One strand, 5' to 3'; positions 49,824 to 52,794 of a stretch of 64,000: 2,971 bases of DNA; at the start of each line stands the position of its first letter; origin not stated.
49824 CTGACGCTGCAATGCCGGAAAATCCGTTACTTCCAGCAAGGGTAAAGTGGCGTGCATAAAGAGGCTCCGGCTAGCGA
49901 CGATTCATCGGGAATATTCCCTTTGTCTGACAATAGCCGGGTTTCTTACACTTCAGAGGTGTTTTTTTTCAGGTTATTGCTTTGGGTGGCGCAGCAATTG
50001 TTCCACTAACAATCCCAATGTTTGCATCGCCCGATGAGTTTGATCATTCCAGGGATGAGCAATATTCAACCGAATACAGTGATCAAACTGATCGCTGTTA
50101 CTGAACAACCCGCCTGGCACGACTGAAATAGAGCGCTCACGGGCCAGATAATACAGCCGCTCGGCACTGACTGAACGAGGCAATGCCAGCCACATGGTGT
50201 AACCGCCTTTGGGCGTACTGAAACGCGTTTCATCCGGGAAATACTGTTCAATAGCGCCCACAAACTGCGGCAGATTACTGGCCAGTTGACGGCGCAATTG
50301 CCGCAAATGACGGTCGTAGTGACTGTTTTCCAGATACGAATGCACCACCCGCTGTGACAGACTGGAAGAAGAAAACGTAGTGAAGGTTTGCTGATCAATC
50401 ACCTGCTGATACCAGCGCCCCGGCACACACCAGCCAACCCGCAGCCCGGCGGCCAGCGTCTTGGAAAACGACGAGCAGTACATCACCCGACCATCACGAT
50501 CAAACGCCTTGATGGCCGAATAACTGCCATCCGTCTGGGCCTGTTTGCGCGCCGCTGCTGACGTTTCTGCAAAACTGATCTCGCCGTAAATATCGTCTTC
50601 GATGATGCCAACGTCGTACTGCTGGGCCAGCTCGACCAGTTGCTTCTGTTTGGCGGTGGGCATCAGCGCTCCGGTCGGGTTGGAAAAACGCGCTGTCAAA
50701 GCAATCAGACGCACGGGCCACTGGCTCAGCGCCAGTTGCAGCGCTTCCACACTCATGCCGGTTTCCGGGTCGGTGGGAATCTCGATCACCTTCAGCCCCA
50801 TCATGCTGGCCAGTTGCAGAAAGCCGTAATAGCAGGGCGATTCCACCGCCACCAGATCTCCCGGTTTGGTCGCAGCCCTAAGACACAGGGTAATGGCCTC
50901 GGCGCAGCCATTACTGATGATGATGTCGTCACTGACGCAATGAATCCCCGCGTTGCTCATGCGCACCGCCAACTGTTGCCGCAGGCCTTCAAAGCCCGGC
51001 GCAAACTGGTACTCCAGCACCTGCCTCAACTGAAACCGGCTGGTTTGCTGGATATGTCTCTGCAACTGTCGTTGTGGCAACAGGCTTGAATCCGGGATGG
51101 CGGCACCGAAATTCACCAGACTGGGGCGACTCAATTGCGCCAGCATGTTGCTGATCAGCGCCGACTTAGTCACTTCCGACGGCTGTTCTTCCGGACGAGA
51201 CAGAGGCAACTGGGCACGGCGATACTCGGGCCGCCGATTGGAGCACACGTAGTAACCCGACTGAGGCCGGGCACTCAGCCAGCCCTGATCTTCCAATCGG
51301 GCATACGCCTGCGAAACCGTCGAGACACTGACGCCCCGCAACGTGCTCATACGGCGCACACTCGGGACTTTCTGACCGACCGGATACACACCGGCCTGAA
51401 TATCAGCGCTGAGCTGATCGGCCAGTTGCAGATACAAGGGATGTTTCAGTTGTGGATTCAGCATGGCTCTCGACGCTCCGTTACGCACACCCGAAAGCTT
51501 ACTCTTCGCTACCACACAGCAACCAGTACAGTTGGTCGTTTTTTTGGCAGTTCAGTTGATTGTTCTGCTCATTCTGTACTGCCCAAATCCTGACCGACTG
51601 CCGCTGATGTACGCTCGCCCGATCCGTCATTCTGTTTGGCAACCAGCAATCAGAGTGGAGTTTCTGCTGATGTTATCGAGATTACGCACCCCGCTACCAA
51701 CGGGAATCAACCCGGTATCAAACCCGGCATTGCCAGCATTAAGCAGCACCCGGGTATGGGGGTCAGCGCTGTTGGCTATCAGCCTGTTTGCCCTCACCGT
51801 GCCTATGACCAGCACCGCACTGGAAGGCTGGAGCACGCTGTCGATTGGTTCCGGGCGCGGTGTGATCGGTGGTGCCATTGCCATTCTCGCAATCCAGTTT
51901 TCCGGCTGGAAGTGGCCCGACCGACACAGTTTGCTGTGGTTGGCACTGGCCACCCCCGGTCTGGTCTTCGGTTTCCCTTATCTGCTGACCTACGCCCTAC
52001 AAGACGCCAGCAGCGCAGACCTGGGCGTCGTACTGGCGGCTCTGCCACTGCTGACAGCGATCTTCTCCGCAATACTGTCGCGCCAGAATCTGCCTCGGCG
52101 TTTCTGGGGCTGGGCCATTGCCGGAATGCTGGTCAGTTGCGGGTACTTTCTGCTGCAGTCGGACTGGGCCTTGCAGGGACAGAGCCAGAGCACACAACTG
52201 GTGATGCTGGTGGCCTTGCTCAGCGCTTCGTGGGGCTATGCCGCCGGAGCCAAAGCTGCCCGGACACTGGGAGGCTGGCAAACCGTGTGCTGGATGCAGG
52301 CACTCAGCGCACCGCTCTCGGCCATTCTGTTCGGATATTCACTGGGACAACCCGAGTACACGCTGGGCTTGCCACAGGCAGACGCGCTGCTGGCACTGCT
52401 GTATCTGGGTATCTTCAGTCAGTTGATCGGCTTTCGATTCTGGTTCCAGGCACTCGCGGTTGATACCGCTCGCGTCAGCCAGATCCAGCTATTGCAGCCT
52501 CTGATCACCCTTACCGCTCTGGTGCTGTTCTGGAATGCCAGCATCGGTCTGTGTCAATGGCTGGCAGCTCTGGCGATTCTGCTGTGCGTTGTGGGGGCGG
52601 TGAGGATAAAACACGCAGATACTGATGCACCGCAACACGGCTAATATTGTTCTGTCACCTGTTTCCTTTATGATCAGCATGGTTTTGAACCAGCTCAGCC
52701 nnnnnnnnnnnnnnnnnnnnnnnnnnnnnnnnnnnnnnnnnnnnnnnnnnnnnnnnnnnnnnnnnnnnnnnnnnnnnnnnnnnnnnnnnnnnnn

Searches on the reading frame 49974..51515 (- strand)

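Call 6: search_protein_families(library=ncbifam, proteins=[window:49974-51515:-])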
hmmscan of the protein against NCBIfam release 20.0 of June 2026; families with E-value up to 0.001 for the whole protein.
window:49974-51515:- (513 aa): 74 families (the best 25 are shown)
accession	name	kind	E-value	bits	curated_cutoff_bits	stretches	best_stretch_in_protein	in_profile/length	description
NF052282.1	PLP_TF_PdxR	equivalog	4e-82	276.6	320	1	26-500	1-447/448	MocR-like pyridoxine biosynthesis transcription factor PdxR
NF052290.2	MocR_like_YczR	exception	7.6e-67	226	487.4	1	24-500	17-454/458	MocR-like transcription factor YczR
NF052286.1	ecto_TF_EhuR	exception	6e-59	199.8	480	1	22-506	7-451/458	MocR-like ectoine utilization transcription factor EhuR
NF052281.1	rhizopine_MocR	equivalog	7.9e-55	186.4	650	1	18-500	10-475/479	rhizopine catabolism transcriptional regulator MocR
NF041364.1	GntC_guanitoxin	equivalog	3e-43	148.1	415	1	149-474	14-330/356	guanitoxin biosynthesis PLP-dependent (S)-gamma-hydroxy-L-arginine cyclodehydratase GntC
TIGR04461.1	endura_MppQ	equivalog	3.4e-38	131.7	540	1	134-475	15-353/392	enduracididine biosynthesis enzyme MppQ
NF052285.1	GABA_TF_GabR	exception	1e-37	130.1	600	1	28-463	1-409/456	MocR-like transcriptional regulator GabR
NF012025.0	PRK15481.1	equivalog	1.5e-27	96.4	573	1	182-494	130-420/432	MocR-like B6 salvage transcription factor PtsJ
NF005732.0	PRK07550.1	equivalog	4e-25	88.7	366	1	129-487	30-371/389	aminotransferase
TIGR03947.1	viomycin_VioD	equivalog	6.8e-25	87.7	390.9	1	172-476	50-336/359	capreomycidine synthase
NF004770.0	PRK06108.1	subfamily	1.2e-24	86.8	422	1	169-475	69-366/396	pyridoxal phosphate-dependent aminotransferase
NF005744.0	PRK07568.1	subfamily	7.9e-23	80.9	389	1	164-364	57-248/398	pyridoxal phosphate-dependent aminotransferase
NF006569.0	PRK09082.1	subfamily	3.7e-21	75.7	420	1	129-487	28-371/386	methionine aminotransferase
NF041091.1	asp_aminotase_Arch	equivalog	1.1e-20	73.9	550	1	165-474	56-350/376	aspartate aminotransferase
NF005816.0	PRK07682.1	equivalog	5.3e-19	68.1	620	1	169-506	62-385/390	aminotransferase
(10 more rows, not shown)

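Call 7: search_protein_families(library=pfam, proteins=[window:49974-51515:-])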
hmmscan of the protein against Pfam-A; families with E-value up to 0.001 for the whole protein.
window:49974-51515:- (513 aa): 3 families
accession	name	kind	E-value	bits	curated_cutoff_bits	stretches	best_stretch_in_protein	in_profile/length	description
PF00155.27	Aminotran_1_2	-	2.8e-35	122.6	19.7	1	150-499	18-360/361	Aminotransferase class I and II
PF00392.27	GntR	-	7.4e-15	54.8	27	1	27-90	1-64/64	Bacterial regulatory proteins, gntR family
PF12897.13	Asp_aminotransf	-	2.7e-07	30.2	27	1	223-502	128-407/421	Aspartate amino-transferase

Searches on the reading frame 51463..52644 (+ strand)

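Call 6: search_protein_families(library=ncbifam, proteins=[window:51463-52644:+])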
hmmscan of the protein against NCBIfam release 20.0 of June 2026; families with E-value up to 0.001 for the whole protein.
window:51463-52644:+ (393 aa): 2 families
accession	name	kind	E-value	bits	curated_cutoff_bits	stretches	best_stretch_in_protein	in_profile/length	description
TIGR00950.1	2A78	equivalog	1.6e-10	40.9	230.2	1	115-377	7-264/264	carboxylate/amino acid/amine transporter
NF008432.0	PRK11272.1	equivalog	4.3e-10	39.3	270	1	98-377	21-283/294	drug/metabolite exporter YedA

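Call 7: search_protein_families(library=pfam, proteins=[window:51463-52644:+])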
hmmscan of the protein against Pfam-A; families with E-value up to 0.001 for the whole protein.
window:51463-52644:+ (393 aa): 1 family
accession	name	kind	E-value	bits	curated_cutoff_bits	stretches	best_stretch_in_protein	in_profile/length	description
PF00892.27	EamA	-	3.5e-19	69.9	28.2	2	246-378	5-132/135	EamA-like transporter family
